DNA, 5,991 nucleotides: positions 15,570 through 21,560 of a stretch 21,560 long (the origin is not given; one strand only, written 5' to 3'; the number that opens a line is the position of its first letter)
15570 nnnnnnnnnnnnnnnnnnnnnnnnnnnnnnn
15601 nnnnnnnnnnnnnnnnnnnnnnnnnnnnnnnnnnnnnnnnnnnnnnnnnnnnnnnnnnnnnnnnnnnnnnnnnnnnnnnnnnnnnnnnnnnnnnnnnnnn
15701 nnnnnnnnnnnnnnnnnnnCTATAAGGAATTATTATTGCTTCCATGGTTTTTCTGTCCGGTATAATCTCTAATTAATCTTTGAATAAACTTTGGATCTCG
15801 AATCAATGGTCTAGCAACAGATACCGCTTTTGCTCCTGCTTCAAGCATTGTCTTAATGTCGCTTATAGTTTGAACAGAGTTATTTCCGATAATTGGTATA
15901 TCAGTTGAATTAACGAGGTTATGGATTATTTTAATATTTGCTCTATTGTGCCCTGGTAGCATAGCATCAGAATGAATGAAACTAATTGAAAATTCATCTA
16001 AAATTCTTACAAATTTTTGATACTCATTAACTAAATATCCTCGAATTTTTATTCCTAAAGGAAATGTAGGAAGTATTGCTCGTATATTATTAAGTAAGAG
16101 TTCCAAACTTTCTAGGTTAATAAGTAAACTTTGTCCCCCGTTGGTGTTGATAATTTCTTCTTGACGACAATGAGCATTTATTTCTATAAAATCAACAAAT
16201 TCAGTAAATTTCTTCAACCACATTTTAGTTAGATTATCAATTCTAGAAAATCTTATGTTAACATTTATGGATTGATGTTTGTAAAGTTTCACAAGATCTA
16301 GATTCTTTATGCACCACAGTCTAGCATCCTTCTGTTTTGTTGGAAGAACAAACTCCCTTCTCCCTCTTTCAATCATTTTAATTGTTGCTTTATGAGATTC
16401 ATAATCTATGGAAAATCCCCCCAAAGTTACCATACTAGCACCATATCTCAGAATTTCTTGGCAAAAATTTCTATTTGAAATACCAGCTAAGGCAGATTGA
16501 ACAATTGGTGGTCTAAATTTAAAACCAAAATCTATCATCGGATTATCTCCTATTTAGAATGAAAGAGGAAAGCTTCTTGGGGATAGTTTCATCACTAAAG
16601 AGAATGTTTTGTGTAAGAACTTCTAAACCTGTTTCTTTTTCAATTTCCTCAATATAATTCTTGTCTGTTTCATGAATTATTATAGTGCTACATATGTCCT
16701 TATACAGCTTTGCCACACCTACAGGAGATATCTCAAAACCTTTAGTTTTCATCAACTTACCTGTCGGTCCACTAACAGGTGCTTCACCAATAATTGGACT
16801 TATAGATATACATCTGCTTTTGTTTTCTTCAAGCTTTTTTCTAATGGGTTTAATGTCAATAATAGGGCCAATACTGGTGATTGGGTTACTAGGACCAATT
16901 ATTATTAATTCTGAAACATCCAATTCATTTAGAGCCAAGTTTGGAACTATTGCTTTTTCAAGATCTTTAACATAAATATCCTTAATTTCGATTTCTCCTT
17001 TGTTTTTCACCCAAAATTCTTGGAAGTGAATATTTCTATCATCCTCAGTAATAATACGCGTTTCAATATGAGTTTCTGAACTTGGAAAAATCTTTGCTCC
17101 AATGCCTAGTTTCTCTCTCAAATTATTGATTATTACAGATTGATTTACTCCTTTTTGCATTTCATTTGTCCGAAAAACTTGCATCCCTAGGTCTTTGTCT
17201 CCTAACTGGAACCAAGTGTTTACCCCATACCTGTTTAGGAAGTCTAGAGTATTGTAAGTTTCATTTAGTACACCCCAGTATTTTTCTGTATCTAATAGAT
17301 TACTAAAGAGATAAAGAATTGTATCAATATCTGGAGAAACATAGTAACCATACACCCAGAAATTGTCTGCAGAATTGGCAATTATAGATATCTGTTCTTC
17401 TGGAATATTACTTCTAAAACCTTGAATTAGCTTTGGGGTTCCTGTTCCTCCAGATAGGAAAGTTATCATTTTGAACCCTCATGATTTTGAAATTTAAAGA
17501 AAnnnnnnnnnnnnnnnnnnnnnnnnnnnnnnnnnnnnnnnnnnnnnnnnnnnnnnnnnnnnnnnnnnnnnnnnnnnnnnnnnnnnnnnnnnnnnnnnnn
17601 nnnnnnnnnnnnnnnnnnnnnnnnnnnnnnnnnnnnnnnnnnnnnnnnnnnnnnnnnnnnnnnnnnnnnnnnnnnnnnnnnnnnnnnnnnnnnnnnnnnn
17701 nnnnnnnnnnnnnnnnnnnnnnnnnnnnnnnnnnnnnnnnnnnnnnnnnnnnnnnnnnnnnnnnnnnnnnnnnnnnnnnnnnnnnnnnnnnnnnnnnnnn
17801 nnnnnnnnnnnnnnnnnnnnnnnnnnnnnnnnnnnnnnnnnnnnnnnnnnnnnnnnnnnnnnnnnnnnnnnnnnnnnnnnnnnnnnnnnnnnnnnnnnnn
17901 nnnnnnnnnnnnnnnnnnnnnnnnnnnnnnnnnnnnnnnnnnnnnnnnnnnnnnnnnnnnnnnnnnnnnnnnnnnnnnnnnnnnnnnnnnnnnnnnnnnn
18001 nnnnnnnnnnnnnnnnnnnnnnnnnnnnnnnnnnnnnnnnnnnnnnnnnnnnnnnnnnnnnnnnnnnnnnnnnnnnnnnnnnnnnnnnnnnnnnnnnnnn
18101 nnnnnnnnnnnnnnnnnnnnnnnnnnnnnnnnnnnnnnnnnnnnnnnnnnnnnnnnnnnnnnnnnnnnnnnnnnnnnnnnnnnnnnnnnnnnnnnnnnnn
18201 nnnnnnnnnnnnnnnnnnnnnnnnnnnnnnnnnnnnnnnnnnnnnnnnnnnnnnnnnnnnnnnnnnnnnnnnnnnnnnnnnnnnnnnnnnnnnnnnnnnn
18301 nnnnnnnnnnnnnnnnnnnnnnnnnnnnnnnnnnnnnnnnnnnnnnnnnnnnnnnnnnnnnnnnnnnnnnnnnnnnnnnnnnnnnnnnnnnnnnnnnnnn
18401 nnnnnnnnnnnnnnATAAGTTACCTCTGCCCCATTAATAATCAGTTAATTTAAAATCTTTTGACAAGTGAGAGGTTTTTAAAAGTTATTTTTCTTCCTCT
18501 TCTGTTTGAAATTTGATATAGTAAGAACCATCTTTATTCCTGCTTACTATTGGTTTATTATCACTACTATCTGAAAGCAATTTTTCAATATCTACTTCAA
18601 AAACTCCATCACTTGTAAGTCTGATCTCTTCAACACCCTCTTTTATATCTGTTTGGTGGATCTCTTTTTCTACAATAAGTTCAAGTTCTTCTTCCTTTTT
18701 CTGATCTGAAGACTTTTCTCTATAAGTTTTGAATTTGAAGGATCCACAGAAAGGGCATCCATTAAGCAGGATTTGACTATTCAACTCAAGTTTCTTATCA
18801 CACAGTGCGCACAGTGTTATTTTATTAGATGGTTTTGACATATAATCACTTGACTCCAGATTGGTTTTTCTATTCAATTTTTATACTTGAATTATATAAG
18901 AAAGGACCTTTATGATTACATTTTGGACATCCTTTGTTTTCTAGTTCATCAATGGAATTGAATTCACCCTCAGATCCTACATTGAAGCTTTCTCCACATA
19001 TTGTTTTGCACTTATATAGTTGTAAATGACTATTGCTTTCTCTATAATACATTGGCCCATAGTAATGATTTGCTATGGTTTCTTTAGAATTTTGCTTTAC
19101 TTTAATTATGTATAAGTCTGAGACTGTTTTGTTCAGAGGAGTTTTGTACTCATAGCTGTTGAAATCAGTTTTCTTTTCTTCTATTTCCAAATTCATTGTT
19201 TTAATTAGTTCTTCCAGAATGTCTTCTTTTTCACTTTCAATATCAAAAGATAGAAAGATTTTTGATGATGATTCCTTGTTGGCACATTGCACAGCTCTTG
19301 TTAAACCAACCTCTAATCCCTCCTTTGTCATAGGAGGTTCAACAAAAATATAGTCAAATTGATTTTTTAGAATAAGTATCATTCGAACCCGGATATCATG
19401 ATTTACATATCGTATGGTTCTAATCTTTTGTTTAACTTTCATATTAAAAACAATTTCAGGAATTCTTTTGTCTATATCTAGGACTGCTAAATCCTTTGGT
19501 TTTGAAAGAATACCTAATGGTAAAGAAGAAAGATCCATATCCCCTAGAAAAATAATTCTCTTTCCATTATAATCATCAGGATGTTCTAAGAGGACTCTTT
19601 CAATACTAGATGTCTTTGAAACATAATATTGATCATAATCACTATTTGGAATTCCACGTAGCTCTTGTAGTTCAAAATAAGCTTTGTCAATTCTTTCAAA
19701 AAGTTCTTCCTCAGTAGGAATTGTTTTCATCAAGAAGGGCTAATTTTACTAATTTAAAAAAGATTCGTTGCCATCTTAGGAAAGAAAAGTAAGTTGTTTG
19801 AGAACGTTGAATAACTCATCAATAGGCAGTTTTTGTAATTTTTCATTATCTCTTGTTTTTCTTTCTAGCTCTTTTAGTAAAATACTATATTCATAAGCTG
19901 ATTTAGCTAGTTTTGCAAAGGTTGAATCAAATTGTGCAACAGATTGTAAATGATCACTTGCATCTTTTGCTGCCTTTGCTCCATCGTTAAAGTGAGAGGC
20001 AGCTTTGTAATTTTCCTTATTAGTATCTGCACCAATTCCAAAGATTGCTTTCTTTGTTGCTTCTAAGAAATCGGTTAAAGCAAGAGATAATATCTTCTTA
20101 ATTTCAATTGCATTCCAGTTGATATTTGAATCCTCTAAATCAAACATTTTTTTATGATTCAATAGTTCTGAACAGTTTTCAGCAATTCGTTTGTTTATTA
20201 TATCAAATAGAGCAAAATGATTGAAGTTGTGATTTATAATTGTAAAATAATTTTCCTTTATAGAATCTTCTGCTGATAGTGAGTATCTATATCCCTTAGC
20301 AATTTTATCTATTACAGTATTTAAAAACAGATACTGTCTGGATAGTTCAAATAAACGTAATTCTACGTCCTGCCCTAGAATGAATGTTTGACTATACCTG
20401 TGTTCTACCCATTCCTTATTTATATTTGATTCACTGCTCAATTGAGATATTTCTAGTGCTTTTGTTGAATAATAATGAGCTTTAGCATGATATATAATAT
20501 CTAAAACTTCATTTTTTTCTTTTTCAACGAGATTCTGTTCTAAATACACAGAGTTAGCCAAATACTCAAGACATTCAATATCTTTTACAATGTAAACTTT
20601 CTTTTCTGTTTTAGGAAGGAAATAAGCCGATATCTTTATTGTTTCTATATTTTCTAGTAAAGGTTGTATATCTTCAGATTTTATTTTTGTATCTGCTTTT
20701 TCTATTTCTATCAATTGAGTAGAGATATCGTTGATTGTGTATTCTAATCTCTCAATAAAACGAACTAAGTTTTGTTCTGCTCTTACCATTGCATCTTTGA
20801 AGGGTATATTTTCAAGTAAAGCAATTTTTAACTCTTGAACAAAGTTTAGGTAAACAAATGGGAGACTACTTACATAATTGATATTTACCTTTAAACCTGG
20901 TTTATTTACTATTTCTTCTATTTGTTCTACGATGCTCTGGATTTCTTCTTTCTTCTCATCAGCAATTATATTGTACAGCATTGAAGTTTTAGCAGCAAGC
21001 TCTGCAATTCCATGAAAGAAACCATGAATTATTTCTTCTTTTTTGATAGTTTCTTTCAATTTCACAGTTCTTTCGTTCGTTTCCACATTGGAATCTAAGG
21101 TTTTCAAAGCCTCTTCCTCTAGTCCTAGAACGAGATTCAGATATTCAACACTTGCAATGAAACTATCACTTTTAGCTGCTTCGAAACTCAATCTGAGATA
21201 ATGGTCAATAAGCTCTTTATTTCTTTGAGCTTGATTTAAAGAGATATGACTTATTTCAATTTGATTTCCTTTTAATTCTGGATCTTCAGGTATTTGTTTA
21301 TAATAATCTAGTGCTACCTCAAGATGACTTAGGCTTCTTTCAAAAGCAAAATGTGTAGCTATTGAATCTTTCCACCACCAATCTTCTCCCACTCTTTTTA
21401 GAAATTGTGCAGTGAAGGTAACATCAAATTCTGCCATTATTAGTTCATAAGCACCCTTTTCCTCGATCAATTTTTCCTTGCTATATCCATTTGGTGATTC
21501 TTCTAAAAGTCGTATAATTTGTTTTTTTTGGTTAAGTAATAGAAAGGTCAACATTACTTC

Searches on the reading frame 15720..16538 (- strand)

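Call 7: search_protein_families(library=pfam, proteins=[window:15720-16538:-], max_evalue=0.00001)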
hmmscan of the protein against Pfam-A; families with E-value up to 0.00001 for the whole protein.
window:15720-16538:- (272 aa): 3 families
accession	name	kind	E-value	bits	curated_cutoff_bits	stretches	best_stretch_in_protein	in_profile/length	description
PF01207.24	Dus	-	4.3e-11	42.9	20.4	1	114-254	79-226/311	Dihydrouridine synthase (Dus)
PF01180.27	DHO_dh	-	3.4e-08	33.4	27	0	201-257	226-285/291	Dihydroorotate dehydrogenase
PF00977.27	His_biosynth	-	2.6e-07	30.8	23.6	1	197-263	57-123/228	Histidine biosynthesis protein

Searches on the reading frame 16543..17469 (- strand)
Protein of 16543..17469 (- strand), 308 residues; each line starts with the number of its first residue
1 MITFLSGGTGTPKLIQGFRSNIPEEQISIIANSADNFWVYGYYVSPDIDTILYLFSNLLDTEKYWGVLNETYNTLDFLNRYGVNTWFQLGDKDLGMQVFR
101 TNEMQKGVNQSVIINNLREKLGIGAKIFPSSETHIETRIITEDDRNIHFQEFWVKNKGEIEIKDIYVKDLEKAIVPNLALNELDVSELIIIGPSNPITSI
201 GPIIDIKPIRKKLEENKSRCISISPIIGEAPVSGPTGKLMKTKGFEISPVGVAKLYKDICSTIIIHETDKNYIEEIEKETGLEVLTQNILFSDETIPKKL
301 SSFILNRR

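Call 7: search_protein_families(library=pfam, proteins=[window:16543-17469:-], max_evalue=0.00001)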
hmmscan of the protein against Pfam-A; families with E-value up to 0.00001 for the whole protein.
window:16543-17469:- (308 aa): 1 family
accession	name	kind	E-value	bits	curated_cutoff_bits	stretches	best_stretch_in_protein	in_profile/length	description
PF01933.23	CofD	-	4.5e-41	141.4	30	1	2-279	1-265/290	2-phospho-L-lactate transferase CofD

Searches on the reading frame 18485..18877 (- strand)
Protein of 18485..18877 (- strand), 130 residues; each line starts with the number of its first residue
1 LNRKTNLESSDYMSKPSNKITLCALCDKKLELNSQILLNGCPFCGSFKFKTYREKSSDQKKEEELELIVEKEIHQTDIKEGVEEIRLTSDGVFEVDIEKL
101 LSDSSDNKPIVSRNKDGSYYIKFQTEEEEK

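Call 7: search_protein_families(library=pfam, proteins=[window:18485-18877:-], max_evalue=0.00001)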
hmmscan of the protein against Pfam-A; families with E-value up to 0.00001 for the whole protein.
window:18485-18877:- (130 aa): 1 family
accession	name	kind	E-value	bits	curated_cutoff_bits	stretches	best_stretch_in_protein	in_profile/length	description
PF09845.14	OapC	-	1.6e-10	41.8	23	0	23-70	4-52/133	Origin-associated protein OapC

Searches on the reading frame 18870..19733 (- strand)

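Call 7: search_protein_families(library=pfam, proteins=[window:18870-19733:-], max_evalue=0.00001)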
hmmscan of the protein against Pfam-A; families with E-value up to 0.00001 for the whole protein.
window:18870-19733:- (287 aa): 1 family
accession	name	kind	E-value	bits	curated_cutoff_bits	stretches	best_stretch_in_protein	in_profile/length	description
PF01861.22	BpsA_C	-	1.7e-26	93.4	27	1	19-219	6-203/243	Branched-chain polyamine synthase A C-terminal domain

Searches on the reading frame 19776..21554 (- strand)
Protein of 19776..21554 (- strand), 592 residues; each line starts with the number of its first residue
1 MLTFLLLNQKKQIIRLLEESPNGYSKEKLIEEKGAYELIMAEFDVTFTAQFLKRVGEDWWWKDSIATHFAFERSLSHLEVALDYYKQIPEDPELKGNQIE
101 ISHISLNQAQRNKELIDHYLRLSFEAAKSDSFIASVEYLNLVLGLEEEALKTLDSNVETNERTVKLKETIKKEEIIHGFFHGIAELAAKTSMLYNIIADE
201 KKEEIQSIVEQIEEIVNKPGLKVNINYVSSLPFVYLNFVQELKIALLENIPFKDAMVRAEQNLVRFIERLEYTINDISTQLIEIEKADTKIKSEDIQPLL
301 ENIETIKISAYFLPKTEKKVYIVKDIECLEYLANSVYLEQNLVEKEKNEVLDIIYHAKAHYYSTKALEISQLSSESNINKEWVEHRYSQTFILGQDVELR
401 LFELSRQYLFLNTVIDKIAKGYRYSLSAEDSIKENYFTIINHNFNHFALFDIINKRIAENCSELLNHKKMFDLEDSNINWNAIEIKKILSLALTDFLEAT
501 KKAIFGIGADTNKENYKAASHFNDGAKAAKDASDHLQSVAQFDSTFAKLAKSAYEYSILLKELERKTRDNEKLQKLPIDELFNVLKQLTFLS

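Call 7: search_protein_families(library=pfam, proteins=[window:19776-21554:-], max_evalue=0.00001)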
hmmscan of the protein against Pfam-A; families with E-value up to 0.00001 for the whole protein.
window:19776-21554:- (592 aa): 0 families

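Call 82: search_protein_families(library=pfam, proteins=[window:19776-21554:-], max_evalue=1)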
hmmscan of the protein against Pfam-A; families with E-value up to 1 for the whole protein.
window:19776-21554:- (592 aa): 2 families
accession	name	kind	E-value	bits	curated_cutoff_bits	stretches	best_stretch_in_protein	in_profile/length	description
PF05397.17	Med15_fungi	-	0.25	12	25.2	0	271-320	18-66/112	Mediator complex subunit 15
PF21220.3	RecQ-1-like_HTH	-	0.68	10.6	27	1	197-227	20-49/51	RecQ-1-like, helix-turn-helix domain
